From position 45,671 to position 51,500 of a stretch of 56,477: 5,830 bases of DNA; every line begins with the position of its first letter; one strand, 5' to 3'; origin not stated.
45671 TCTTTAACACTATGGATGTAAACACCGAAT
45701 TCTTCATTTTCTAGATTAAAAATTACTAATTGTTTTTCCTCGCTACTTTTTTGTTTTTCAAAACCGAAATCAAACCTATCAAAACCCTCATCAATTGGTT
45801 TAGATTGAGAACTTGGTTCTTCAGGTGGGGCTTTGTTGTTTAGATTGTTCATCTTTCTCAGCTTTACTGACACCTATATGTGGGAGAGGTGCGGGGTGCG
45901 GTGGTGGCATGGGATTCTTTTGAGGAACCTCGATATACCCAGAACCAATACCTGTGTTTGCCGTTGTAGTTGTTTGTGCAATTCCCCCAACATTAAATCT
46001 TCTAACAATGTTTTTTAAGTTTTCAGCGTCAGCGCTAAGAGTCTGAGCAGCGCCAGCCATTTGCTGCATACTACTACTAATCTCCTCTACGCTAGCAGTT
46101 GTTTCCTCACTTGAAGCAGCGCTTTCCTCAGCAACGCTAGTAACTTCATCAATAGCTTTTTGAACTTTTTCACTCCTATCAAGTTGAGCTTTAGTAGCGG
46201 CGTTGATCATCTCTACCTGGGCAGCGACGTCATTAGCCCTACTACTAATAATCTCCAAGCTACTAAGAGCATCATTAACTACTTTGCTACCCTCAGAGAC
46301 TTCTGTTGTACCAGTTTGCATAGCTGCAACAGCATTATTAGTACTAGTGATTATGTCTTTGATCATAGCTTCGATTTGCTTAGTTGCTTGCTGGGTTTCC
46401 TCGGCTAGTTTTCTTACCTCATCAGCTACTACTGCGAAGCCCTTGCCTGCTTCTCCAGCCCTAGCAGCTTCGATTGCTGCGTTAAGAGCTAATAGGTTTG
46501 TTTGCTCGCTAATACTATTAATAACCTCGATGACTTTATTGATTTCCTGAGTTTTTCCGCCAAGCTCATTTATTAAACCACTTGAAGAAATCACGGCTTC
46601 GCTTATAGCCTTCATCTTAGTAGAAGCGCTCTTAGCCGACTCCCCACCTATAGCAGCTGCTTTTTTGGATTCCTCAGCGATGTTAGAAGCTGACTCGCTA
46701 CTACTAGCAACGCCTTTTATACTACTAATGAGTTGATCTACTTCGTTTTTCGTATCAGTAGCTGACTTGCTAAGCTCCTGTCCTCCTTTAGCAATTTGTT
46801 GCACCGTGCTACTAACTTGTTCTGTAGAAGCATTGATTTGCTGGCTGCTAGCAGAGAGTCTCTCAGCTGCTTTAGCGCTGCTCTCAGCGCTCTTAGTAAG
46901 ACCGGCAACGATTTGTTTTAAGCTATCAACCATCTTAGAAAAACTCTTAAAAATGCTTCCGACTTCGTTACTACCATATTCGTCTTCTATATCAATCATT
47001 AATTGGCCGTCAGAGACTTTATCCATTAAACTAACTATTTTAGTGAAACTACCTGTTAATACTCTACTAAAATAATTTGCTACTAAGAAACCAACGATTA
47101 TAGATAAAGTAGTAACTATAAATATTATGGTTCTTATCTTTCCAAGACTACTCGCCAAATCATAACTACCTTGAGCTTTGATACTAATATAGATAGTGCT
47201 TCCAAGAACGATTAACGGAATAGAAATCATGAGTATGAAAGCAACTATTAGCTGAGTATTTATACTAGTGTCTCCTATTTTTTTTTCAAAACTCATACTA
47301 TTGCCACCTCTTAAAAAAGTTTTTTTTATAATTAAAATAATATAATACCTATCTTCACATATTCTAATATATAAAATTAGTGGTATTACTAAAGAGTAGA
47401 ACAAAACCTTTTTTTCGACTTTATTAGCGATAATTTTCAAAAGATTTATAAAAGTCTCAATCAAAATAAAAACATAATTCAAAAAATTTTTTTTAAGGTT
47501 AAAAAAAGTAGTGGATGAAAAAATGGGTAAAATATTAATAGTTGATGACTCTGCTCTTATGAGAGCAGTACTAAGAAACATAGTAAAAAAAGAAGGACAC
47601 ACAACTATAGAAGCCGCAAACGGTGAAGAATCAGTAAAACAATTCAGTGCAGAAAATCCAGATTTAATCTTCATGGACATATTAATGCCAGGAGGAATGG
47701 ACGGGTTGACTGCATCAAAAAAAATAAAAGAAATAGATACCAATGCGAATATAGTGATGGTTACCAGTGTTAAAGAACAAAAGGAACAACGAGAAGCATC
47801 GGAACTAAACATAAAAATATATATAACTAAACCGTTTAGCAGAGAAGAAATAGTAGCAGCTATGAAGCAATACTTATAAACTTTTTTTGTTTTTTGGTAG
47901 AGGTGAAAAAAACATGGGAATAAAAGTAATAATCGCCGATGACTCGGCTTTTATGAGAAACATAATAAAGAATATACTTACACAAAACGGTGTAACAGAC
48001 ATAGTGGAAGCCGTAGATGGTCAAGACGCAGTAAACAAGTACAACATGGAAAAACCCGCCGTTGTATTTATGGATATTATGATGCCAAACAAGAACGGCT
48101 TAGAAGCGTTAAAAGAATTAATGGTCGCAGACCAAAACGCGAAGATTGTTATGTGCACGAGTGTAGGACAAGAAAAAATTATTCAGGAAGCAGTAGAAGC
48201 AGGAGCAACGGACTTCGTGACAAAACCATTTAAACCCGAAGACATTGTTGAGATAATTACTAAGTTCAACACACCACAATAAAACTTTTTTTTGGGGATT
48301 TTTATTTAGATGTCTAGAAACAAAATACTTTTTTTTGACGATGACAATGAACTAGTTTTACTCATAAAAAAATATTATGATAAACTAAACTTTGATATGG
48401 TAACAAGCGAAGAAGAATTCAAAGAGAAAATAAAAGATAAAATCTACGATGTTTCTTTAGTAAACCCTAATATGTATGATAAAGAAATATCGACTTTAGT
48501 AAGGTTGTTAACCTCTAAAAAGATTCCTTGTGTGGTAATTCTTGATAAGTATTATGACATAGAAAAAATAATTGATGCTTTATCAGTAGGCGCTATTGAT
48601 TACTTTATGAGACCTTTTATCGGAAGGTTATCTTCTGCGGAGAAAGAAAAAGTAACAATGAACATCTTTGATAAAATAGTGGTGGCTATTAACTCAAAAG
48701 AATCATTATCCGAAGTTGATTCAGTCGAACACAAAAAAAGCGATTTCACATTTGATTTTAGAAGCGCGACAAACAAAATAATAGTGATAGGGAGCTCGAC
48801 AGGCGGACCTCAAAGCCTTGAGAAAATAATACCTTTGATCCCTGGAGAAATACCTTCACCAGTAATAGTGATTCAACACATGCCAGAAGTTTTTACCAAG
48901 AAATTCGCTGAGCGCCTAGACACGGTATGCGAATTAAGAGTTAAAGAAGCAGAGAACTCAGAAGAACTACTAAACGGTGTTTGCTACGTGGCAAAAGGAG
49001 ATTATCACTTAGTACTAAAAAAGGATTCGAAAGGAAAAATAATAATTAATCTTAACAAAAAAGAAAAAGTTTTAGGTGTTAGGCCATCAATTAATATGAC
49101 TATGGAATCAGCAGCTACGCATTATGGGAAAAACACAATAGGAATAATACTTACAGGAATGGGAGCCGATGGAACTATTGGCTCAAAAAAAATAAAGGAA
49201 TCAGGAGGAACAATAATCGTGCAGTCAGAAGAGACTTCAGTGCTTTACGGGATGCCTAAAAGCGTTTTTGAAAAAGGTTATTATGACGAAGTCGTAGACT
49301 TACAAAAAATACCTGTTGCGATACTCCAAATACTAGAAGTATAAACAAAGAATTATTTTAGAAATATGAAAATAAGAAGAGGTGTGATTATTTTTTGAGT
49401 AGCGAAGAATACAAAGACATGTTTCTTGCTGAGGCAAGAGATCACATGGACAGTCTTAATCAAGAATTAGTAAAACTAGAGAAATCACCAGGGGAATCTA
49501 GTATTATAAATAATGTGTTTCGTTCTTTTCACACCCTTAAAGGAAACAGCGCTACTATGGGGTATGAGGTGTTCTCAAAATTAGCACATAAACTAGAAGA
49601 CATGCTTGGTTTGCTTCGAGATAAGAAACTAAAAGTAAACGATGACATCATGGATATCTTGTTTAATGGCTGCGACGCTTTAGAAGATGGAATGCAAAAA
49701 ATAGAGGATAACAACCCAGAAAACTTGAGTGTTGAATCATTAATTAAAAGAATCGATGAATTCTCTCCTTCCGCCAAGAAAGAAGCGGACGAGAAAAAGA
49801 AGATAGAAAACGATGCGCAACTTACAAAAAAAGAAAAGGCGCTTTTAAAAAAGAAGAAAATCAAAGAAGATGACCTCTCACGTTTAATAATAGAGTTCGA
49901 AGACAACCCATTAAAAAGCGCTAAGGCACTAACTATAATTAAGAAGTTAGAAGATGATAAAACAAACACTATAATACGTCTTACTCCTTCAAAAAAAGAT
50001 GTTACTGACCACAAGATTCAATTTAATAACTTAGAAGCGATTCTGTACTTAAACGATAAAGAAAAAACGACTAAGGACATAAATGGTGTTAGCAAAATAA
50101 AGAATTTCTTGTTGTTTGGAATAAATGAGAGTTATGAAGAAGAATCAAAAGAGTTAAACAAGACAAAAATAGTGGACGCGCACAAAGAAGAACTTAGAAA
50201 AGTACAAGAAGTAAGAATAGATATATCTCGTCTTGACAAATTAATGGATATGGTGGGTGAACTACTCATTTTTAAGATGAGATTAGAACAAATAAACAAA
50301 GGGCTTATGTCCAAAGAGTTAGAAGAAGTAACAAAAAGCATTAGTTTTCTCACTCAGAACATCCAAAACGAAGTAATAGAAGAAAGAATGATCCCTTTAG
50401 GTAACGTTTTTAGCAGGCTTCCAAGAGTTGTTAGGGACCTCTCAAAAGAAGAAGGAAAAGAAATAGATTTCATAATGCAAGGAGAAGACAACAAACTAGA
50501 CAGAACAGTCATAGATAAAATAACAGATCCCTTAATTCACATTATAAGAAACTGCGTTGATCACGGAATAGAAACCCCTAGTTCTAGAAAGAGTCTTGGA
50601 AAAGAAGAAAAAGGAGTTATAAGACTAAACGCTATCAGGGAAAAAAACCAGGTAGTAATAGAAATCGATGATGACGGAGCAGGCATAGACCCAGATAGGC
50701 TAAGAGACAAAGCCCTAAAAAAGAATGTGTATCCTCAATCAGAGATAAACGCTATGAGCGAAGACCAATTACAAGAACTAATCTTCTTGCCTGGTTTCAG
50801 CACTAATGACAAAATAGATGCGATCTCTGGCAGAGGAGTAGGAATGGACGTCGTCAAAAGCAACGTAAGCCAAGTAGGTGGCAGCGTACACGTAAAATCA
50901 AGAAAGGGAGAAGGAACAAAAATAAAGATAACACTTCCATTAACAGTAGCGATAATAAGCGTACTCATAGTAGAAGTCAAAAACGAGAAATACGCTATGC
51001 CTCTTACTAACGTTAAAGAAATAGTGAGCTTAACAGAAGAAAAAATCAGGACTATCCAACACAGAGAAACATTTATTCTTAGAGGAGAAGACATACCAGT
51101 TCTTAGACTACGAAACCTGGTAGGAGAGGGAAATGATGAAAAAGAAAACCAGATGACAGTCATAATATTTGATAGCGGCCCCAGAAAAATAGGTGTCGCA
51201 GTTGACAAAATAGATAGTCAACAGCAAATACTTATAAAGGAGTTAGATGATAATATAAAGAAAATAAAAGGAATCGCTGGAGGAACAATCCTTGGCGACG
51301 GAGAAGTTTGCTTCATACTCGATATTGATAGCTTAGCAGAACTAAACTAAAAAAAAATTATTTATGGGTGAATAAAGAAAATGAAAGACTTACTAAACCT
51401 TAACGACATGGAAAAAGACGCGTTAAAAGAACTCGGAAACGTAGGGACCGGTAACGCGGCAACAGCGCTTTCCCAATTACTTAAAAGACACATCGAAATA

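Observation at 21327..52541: Chemosensory genes, KaiC-like ATPases and giant adhesin-like genes form one uninterrupted locus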

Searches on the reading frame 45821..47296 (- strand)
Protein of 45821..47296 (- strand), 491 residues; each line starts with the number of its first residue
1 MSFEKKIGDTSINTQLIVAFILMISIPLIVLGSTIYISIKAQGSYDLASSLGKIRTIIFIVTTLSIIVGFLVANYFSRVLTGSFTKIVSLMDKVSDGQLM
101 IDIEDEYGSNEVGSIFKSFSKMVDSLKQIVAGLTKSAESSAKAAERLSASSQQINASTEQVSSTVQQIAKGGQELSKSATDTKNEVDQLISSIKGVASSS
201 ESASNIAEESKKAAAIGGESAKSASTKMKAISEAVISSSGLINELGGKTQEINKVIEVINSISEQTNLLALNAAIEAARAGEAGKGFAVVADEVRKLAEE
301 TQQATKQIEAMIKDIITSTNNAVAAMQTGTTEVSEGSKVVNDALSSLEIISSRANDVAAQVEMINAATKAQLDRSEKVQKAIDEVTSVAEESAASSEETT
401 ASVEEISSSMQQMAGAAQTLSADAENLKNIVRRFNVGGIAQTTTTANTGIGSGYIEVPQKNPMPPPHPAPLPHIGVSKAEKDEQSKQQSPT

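Call 4: search_protein_families(library=pfam, proteins=[window:45821-47296:-], max_evalue=0.01)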
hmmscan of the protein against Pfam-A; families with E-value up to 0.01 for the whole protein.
window:45821-47296:- (491 aa): 6 families
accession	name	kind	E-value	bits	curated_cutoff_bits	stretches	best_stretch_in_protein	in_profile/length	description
PF00015.26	MCPsignal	-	9.6e-46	156.2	34.6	1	205-388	2-171/172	Methyl-accepting chemotaxis protein (MCP) signalling domain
PF00672.30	HAMP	-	1.9e-09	38.1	25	1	76-128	2-53/53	HAMP domain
PF06103.16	DUF948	-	2.4e-05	24.9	37.2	1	115-177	20-86/89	Bacterial protein of unknown function (DUF948)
PF04356.17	DUF489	-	0.00099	19.6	26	0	290-406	12-129/192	Protein of unknown function (DUF489)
PF20155.4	TMP_3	-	0.001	19.3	41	0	139-235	5-101/192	Tape measure protein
PF07889.17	DUF1664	-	0.0067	16.9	34.6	0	355-433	44-119/124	Protein of unknown function (DUF1664)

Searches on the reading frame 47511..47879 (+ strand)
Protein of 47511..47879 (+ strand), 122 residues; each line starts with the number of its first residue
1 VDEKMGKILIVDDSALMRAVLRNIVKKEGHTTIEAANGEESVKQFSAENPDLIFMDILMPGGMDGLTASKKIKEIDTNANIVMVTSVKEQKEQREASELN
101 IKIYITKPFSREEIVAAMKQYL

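Call 5: search_protein_families(library=pfam, proteins=[window:47511-47879:+], max_evalue=0.01)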
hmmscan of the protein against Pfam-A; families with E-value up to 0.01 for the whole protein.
window:47511-47879:+ (122 aa): 3 families
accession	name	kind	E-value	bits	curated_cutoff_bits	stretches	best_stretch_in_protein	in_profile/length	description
PF00072.30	Response_reg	-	1.1e-27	96.8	30.2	1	8-118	1-110/111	Response regulator receiver domain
PF23198.2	PDE8A_N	-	0.00014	22.2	29.6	1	25-99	30-104/147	PDE8A-like, N-terminal domain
PF08459.17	UvrC_RNaseH_dom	-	0.0022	18.3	22.3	1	11-106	54-131/159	UvrC RNAse H endonuclease domain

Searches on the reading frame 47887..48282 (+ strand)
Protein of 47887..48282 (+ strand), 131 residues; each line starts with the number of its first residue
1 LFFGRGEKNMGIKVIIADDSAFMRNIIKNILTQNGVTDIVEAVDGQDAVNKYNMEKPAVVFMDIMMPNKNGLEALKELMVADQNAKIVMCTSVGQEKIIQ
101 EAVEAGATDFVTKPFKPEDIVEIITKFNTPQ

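Call 5: search_protein_families(library=pfam, proteins=[window:47887-48282:+], max_evalue=0.01)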
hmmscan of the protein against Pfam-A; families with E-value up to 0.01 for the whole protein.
window:47887-48282:+ (131 aa): 1 family
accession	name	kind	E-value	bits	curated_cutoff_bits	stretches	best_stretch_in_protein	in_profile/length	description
PF00072.30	Response_reg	-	5.3e-29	101.1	30.2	1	14-124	1-110/111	Response regulator receiver domain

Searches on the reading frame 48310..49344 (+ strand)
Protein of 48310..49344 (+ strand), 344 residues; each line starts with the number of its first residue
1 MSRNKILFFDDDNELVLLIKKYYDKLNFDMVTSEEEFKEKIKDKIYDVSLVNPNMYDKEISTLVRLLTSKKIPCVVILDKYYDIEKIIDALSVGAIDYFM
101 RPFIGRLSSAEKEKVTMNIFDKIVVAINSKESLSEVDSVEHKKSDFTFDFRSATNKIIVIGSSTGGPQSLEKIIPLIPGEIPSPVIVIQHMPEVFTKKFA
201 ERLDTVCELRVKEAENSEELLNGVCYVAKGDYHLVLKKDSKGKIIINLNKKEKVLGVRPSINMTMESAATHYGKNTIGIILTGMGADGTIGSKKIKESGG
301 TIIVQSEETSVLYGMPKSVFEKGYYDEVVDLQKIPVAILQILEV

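Call 5: search_protein_families(library=pfam, proteins=[window:48310-49344:+], max_evalue=0.01)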
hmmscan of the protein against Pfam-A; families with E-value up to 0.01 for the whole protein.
window:48310-49344:+ (344 aa): 3 families
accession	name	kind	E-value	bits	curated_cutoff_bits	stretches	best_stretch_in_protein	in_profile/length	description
PF01339.22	CheB_methylest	-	2.2e-61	207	24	1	158-337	1-173/174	CheB methylesterase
PF00072.30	Response_reg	-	0.00095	19.7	30.2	1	6-103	1-101/111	Response regulator receiver domain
PF03989.18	DNA_gyraseA_C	-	0.0033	17.3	27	0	237-259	24-46/48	DNA gyrase C-terminal domain, beta-propeller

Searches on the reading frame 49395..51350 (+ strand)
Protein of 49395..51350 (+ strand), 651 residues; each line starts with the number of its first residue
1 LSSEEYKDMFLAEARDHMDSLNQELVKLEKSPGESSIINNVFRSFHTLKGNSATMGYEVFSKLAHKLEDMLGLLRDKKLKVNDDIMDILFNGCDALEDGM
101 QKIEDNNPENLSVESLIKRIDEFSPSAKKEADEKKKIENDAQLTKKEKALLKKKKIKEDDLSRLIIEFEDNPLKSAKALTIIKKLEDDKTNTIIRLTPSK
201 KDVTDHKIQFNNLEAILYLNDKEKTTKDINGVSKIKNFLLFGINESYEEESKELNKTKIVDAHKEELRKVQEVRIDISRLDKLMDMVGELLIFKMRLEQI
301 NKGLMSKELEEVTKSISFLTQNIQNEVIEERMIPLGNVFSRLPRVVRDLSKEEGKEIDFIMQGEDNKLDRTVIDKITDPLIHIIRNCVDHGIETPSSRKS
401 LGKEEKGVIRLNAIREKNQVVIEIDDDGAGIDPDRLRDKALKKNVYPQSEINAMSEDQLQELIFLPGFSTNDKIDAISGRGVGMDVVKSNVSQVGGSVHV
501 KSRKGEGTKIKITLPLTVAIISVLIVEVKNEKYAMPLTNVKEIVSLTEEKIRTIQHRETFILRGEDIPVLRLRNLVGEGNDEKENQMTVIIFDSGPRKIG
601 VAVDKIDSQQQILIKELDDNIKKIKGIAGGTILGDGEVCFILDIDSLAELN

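Call 5: search_protein_families(library=pfam, proteins=[window:49395-51350:+], max_evalue=0.01)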
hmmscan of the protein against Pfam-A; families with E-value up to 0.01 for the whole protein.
window:49395-51350:+ (651 aa): 5 families
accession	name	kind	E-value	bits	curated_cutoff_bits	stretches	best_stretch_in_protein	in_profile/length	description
PF01584.24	CheW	-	1.1e-26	93.5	23.5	1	523-648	2-134/138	CheW-like domain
PF02518.31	HATPase_c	-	4.4e-19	69.4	26.4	1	378-517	4-110/111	Histidine kinase-, DNA gyrase B-, and HSP90-like ATPase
PF01627.28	Hpt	-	4.3e-16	59.4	24.6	1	5-102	1-80/84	Hpt domain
PF02895.20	H-kinase_dim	-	1.9e-09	38.3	23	1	272-328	3-66/68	Signal transducing histidine kinase, homodimeric domain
PF07194.16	P2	-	9.7e-07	29.2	23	1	166-238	6-77/81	P2 response regulator binding domain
